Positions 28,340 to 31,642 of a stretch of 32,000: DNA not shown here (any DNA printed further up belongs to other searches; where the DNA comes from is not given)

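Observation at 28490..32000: Zn-ribbon DUF1156 methyltransferase coupled to a DUF499 ATPase: a methylation-linked system of unknown mechanism, cut by the window edge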

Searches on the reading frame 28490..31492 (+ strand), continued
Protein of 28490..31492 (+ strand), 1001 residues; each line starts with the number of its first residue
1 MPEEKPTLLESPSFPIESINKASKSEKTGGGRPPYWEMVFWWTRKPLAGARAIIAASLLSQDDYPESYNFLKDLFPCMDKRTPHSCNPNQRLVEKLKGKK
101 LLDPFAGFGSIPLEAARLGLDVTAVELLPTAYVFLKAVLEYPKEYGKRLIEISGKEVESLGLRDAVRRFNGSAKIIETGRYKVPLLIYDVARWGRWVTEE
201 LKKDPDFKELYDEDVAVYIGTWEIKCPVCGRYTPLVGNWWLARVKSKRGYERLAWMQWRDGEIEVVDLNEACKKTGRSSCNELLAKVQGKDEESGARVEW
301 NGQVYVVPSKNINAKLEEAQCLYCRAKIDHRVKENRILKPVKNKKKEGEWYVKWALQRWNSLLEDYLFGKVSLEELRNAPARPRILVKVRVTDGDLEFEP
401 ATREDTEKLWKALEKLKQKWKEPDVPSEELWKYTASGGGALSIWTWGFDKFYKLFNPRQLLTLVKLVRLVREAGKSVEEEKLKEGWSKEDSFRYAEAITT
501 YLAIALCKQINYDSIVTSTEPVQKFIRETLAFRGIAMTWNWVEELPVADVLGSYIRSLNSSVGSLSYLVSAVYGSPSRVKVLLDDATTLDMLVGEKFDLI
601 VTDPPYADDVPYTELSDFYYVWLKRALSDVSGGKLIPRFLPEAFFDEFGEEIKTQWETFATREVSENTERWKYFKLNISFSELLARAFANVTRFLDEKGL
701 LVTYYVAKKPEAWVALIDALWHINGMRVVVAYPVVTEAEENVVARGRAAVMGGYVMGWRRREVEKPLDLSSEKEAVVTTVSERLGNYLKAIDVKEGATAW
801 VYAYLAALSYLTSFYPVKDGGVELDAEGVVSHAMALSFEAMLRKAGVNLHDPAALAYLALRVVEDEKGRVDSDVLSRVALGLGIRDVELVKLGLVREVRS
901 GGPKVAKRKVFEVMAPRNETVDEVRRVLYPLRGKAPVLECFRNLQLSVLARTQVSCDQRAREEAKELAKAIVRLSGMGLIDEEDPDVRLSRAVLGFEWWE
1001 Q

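Call 24: find_encoding_contigs(protein=P0012, flank=9000, max_places=1)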
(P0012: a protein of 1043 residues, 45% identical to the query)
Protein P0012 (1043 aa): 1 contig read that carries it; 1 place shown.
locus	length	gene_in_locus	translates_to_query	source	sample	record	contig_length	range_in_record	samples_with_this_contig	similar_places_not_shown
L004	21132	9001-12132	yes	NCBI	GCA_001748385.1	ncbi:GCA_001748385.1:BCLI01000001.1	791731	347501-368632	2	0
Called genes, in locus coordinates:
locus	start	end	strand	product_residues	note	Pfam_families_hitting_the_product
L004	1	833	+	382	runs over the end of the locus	PF02746:MR_MLE_N, PF13378:MR_MLE_C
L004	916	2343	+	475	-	PF00083:Sugar_tr, PF07690:MFS_1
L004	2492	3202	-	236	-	PF04967:HTH_10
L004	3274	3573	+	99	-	PF08666:SAF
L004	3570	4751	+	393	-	PF04295:GD_AH_second, PF20629:GD_AH_C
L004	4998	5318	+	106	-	-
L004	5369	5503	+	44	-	-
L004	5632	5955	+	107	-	-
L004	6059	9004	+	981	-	PF06634:DUF1156, PF03602:Cons_hypoth95 (faint), PF01170:UPF0020 (faint)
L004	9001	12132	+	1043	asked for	PF04465:DUF499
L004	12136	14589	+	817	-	PF00176:SNF2-rel_dom, PF00270:DEAD, PF04851:ResIII, PF00271:Helicase_C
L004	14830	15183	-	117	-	PF13650:Asp_protease_2, PF13975:gag-asp_proteas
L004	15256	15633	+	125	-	PF02041:Auxin_BP, PF00190:Cupin_1 (weak), PF01050:MannoseP_isomer, PF02311:AraC_binding, PF07883:Cupin_2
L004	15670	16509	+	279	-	-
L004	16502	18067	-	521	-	PF00171:Aldedh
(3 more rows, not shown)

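Call 25: find_encoding_contigs(protein=P0050, flank=9000, max_places=1)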
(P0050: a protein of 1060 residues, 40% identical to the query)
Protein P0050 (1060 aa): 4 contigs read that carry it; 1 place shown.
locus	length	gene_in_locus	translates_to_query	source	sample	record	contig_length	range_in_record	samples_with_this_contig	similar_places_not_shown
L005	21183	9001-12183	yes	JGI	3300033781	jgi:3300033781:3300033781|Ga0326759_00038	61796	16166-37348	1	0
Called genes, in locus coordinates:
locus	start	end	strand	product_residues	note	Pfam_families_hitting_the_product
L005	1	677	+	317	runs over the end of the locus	PF00809:Pterin_bind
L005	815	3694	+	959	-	PF03065:Glyco_hydro_57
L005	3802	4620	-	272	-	-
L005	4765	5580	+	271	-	-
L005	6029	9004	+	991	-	PF06634:DUF1156, PF01170:UPF0020 (faint), PF03602:Cons_hypoth95 (faint)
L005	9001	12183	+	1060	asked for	-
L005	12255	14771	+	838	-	PF00270:DEAD (weak), PF04851:ResIII, PF00176:SNF2-rel_dom, PF00271:Helicase_C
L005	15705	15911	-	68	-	-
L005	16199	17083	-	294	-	-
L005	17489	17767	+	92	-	-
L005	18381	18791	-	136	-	-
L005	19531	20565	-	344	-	-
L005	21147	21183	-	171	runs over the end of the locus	-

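Call 29: find_homologous_proteins(query=L001:16056-16451:+, max_evalue=0.001)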
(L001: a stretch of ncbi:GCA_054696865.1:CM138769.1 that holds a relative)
Query L001:16056-16451:+ (132 aa): 5 proteins with E <= 0.001 among 21 candidates.
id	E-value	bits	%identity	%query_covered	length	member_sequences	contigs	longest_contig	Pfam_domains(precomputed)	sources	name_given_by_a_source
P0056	3.9e-64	232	99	82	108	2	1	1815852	-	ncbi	ncbi:hypothetical protein [Thermofilum pendens]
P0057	2.6e-44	168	58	100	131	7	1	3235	-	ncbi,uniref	ncbi:hypothetical protein [Pyrobaculum sp.]|uniref:hypothetical protein n=1 Tax=Pyrobaculum sp. TaxI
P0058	1.4e-43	166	62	99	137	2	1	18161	-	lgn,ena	-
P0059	2.2e-43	165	58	100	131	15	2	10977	-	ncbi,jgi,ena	ncbi:MAG: hypothetical protein RXR02_10145 [Thermoproteus sp.]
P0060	5.6e-42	161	58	87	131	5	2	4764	-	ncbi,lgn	ncbi:MAG: hypothetical protein QXT27_05210 [Pyrobaculum sp.]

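Call 36: search_protein_families(library=pfam, alignment_id=A3, max_evalue=0.01)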
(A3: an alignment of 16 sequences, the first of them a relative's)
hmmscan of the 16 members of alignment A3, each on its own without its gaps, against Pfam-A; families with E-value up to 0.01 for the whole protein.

A. member 1, P0001 (1019 aa): 1 family
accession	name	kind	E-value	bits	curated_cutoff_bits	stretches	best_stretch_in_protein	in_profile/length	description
PF04465.17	DUF499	-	5.3e-06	25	23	1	266-442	225-420/1024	Protein of unknown function (DUF499)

B. families by the number of members that match (of 16 scanned): 2 families
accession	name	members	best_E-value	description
PF04465.17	DUF499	9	2.4e-15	Protein of unknown function (DUF499)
PF08428.16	Rib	1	0.0077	Rib domain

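Call 37: search_solved_structures(query=A3, max_evalue=1)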
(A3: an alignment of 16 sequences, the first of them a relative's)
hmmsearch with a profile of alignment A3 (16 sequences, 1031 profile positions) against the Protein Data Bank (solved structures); distinct sequences matched with E-value up to 1: 4.
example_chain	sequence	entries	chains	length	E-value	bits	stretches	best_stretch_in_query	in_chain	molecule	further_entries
7lf8_A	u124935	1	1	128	0.051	14.6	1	513-620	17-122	Apolipoprotein L2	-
6s5y_A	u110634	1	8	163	0.13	13.2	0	867-911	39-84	Group B streptococcal R4 surface protein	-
2kjp_A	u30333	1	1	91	0.35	11.8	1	916-970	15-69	Uncharacterized protein ylbL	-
8yke_A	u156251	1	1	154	0.77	10.7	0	879-907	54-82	YSIRK signal domain/LPXTG anchor domain surface protein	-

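Call 38: predict_structure(alignment_id=A1)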
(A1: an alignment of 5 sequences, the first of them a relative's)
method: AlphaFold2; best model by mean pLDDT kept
length: 137 residues; sequences in the alignment: 5
mean_pLDDT: 90.8   pTM: 0.87
mean pLDDT of the five models: 90.8, 87.0, 83.1, 80.2, 63.8
residues with pLDDT >= 90: 103; 70-90: 29; 50-70: 4; < 50: 1
segments of 3 or more residues with pLDDT < 50: none
pLDDT, mean of each block of 10 residues (from residue 1): 94 90 94 88 91 93 96 95 90 95 92 94 90 63
secondary structure, 60 per line:
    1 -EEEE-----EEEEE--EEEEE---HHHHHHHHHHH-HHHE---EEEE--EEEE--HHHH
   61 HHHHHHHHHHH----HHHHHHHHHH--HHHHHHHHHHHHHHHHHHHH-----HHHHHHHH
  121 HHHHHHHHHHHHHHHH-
elements in order: E2-5 E11-15 E18-22 H26-36 E45-48 E51-54 H57-71 H76-85 H88-107 H113-136

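Call 40: search_protein_representatives(alignment_id=A1)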
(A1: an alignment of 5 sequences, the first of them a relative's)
Query: 5 sequences, 131 profile positions. Proteins with E-value up to 0.001 (for the whole library): 18; up to 1e-10: 10; up to 1e-30: 5. The best 18 are listed.
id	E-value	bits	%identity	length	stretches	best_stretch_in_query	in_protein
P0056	2.8e-54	198.9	-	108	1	24-131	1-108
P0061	1.6e-44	167.4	-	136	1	1-130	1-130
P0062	4.5e-40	152.9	-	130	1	3-131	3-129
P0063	1.5e-38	148.0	-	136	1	19-131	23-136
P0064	1.1e-32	129.1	-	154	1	1-130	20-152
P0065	4.3e-28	114.2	-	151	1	2-130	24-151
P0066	1.0e-20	90.4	-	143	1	2-126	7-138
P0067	7.3e-17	77.9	-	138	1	3-128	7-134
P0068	9.7e-16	74.2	-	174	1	2-131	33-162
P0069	3.6e-13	65.9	-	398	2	20-126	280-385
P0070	2.1e-10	56.9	-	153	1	2-129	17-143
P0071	8.5e-10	55.0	-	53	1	5-49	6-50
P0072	1.0e-06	45.1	-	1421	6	98-121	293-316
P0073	2.4e-05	40.6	-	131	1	14-126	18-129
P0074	4.4e-05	39.8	-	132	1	8-117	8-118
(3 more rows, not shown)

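Call 41: search_protein_families(library=pfam, proteins=[P0061, P0064, P0065, P0066, P0067, P0068, P0069, P0070, P0073, P0074], max_evalue=1)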
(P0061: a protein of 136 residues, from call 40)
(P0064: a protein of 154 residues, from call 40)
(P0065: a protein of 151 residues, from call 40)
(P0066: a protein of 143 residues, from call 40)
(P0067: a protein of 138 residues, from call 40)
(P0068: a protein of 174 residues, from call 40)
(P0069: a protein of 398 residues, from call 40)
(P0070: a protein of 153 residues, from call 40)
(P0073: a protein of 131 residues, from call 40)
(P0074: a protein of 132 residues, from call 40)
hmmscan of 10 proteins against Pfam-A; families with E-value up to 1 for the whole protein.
P0061 (136 aa): 0 families

P0064 (154 aa): 1 family
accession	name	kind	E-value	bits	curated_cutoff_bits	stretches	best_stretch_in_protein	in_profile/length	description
PF20551.3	DUF6765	-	0.12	12.4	26.6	1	87-109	9-31/325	Family of unknown function (DUF6765)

P0065 (151 aa): 0 families

P0066 (143 aa): 0 families

P0067 (138 aa): 0 families

P0068 (174 aa): 0 families

P0069 (398 aa): 0 families

P0070 (153 aa): 1 family
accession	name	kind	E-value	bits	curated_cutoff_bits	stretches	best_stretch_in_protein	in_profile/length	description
PF18544.7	Polo_box_3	-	0.29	12.2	34.2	1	1-51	21-73/97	Polo box domain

P0073 (131 aa): 1 family
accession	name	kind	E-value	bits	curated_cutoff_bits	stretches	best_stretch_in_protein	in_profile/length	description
PF20551.3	DUF6765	-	0.26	11.3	26.6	1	68-91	7-33/325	Family of unknown function (DUF6765)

P0074 (132 aa): 2 families
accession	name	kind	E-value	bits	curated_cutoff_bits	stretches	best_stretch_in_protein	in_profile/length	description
PF12835.12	Integrase_1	-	0.08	13.3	23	1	70-90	41-61/149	Integrase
PF14961.12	BROMI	-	0.14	10.7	25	1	50-101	132-183/681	Broad-minded protein central region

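Call 45: fold_search(model_id=the predicted structure, library=pdb)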
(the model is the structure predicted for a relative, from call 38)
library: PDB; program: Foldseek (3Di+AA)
matches with E <= 10: 235; with E <= 0.001: 0
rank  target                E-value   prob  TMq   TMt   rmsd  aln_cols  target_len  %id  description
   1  5cwc                  4.1e-01  0.25  0.26  0.19  11.4       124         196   17  Crystal structure of de novo designed helical repeat protein DHR5 (released 2015-12-16)
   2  4yxw_C                4.6e-01  0.13  0.22  0.10  13.0       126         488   11  Bovine heart mitochondrial F1-ATPase inhibited by AMP-PNP and ADP in the presence of thiophosphate. (released 2015-05-06)
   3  2ck3_C                5.2e-01  0.14  0.23  0.10  12.8       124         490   11  Azide inhibited bovine F1-ATPase (released 2006-05-08)
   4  2w6j_C                5.2e-01  0.14  0.23  0.10  12.8       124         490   11  Low resolution structures of bovine mitochondrial F1-ATPase during controlled dehydration: Hydration State 5. (released 2009-10-27)
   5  9w2r_B                7.2e-01  0.09  0.20  0.09  13.1       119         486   13  Cryo-EM structure of FoF1-ATPase monomer state 1 on the bovine heart submitochondrial particles (FoF1-1) (released 2026-04-01)
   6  3hl6_A                7.6e-01  0.11  0.27  0.21  11.2       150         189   10  Staphylococcus aureus pathogenicity island 3 ORF9 protein (released 2010-06-09)
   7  9bym_C                8.5e-01  0.13  0.24  0.10  11.9       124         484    8  Cryo-EM structure of ATP synthase non-stator state (released 2025-08-06)
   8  6j5i_C                8.5e-01  0.09  0.22  0.09  13.1       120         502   17  Cryo-EM structure of the mammalian DP-state ATP synthase (released 2019-06-26)
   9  9byk_B                9.5e-01  0.10  0.23  0.09  11.9       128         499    9  Cryo-EM structure of ATP synthase E state (released 2025-08-06)
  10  9w2r_C                9.5e-01  0.10  0.23  0.09  13.4       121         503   16  Cryo-EM structure of FoF1-ATPase monomer state 1 on the bovine heart submitochondrial particles (FoF1-1) (released 2026-04-01)
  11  1h8e_C                9.5e-01  0.08  0.23  0.09  13.2       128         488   14  (ADP.AlF4)2(ADP.SO4) bovine F1-ATPase (all three catalytic sites occupied) (released 2001-08-10)
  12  4tsf_C                1.0e+00  0.13  0.21  0.08  12.4        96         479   11  The Pathway of Binding of the Intrinsically Disordered Mitochondrial Inhibitor Protein to F1-ATPase (released 2014-08-06)
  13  6zpo_C                1.0e+00  0.11  0.23  0.09  12.1       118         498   12  bovine ATP synthase monomer state 1 (combined) (released 2020-09-09)
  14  4z1m_B                1.1e+00  0.07  0.17  0.08  12.4        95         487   17  Bovine F1-ATPase inhibited by three copies of the inhibitor protein IF1 crystallised in the presence of thiophosphate. (released 2015-05-06)
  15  9byk_C                1.2e+00  0.10  0.23  0.10  11.8       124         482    7  Cryo-EM structure of ATP synthase E state (released 2025-08-06)
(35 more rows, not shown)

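Call 46: search_dna_similar(query=window:28490-31492:+, collection=plasmids, mode=protein, max_rows=25, max_evalue=0.00001)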
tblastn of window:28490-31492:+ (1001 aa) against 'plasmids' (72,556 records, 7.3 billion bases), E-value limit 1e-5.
Records with a match: 181; places in all: 203; records where one place covers at least 80% of the query: 9.
Best place of each record, by identity: <60% 181.
By first word of the organism name: Klebsiella 28; Rhodococcus 19; Thermus 16; Leptolyngbya 6; Nostoc 5; Haloarcula 5; Halobacterium 5; Planktothrix 4; Haloplanus 4; Candidatus 3; and 60 more.
By predicted mobility (MOB-suite, as given by PLSDB): non-mobilizable 107; conjugative 49; mobilizable 25.
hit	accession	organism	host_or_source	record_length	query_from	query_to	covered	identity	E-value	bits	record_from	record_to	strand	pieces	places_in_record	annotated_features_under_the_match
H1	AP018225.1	Nostoc linckia NIES-25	-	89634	4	914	91%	24.6%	4e-39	166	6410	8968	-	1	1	hypothetical protein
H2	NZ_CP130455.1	Candidatus Fervidibacter sacchari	hot spring sediment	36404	13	905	75%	27.8%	7e-24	215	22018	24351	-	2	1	DUF1156 domain-containing protein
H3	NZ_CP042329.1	Euhalothece natronophila Z-M001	cell culture,soda lake Magadi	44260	5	833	83%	24.9%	1e-38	165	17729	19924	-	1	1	DUF1156 domain-containing protein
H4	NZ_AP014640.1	Leptolyngbya boryana IAM M-101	-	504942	1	833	83%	24.6%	6e-37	159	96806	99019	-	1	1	DUF1156 domain-containing protein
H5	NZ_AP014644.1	Leptolyngbya boryana dg5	-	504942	1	833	83%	24.6%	6e-37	159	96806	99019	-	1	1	DUF1156 domain-containing protein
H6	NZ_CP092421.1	Leptolyngbya boryana IU 594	-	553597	1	833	83%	24.6%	6e-37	159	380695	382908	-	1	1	DUF1156 domain-containing protein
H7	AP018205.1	Leptolyngbya boryana NIES-2135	-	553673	1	833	83%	24.6%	6e-37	159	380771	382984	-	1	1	hypothetical protein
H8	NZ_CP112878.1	Pseudanabaena galeata CCNP1313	-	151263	1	833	83%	24.6%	3e-36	157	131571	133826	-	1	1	DUF1156 domain-containing protein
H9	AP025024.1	Calothrix sp. PCC 7716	-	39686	40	884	75%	26.9%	7e-22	184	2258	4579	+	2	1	hypothetical protein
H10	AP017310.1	Leptolyngbya sp. NIES-3755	-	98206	1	833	83%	24.2%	2e-40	171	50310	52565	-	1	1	hypothetical protein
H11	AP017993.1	Planktothrix agardhii NIES-204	-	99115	14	910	71%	28.0%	2e-18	180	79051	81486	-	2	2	hypothetical protein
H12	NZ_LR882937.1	Planktothrix agardhii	-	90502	14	910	71%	27.6%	5e-24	199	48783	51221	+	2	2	DUF1156 domain-containing protein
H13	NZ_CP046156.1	Leptolyngbya sp. BL0902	cell culture,open pond on an algae farm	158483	5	823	82%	23.6%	2e-35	155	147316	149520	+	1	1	DUF1156 domain-containing protein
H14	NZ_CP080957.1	Rhodococcus opacus PD630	cell culture,environmental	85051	14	808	79%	24.3%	2e-24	141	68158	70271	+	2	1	none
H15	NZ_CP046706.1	Nostoc sp. ATCC 53789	-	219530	4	762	76%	25.2%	2e-39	167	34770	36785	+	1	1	DUF1156 domain-containing protein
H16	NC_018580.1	Gordonia sp. KTR9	-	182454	13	791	78%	24.0%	5e-36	156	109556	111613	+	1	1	DUF1156 domain-containing protein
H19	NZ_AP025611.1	Thermus thermophilus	-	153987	13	766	75%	24.5%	7e-29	133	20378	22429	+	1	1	DUF1156 domain-containing protein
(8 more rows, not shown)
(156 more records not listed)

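Call 47: get_annotated_region(hit=H19, flank=9000)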
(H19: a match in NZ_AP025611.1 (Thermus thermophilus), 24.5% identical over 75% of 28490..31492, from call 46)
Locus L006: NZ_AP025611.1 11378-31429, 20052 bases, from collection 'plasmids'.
description: Thermus thermophilus strain SNM3-3 plasmid pTthSNM3-3c, complete sequence
organism: Thermus thermophilus (NCBI taxid 274)
taxonomy: Bacteria; Deinococcota; Deinococci; Thermales; Thermaceae; Thermus; Thermus thermophilus
host: -; source: -; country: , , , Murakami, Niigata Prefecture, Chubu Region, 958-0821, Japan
typing (MOB-suite, as given by PLSDB): non-mobilizable; mating-pair formation MPF_T
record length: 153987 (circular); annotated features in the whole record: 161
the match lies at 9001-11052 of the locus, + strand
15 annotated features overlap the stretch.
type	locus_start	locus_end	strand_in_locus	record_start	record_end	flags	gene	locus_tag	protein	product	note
CDS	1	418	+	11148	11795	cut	-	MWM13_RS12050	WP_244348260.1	helix-turn-helix transcriptional regulator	-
CDS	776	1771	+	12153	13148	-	-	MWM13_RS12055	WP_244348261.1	hypothetical protein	-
CDS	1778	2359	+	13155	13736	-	-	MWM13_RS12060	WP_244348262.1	hypothetical protein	-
CDS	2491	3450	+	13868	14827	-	-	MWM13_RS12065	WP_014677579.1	AAA family ATPase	-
CDS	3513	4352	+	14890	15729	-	-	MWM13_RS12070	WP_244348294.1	ParB/RepB/Spo0J family partition protein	GO:0007059 - chromosome segregation [Evidence IEA]; GO:0000910 - cytokinesis [Evidence IEA]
CDS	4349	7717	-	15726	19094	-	-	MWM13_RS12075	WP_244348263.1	helicase-related protein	-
CDS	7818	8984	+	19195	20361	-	-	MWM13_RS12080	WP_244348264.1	Fic family protein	-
CDS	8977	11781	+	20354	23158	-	-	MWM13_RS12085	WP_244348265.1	DUF1156 domain-containing protein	-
CDS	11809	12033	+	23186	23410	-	-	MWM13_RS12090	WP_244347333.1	type II toxin-antitoxin system HicB family antitoxin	-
CDS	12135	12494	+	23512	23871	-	-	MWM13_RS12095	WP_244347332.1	type II toxin-antitoxin system RelE/ParE family toxin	-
CDS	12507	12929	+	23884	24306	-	-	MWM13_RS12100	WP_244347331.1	helix-turn-helix domain-containing protein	-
CDS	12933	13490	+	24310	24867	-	-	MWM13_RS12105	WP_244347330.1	helix-turn-helix domain-containing protein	-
CDS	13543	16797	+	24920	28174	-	-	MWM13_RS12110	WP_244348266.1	Swt1 family HEPN domain-containing protein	-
CDS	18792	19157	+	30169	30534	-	-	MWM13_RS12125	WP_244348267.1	HNH endonuclease signature motif containing protein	-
CDS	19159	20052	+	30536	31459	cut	-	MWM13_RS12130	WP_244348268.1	M48 family metallopeptidase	-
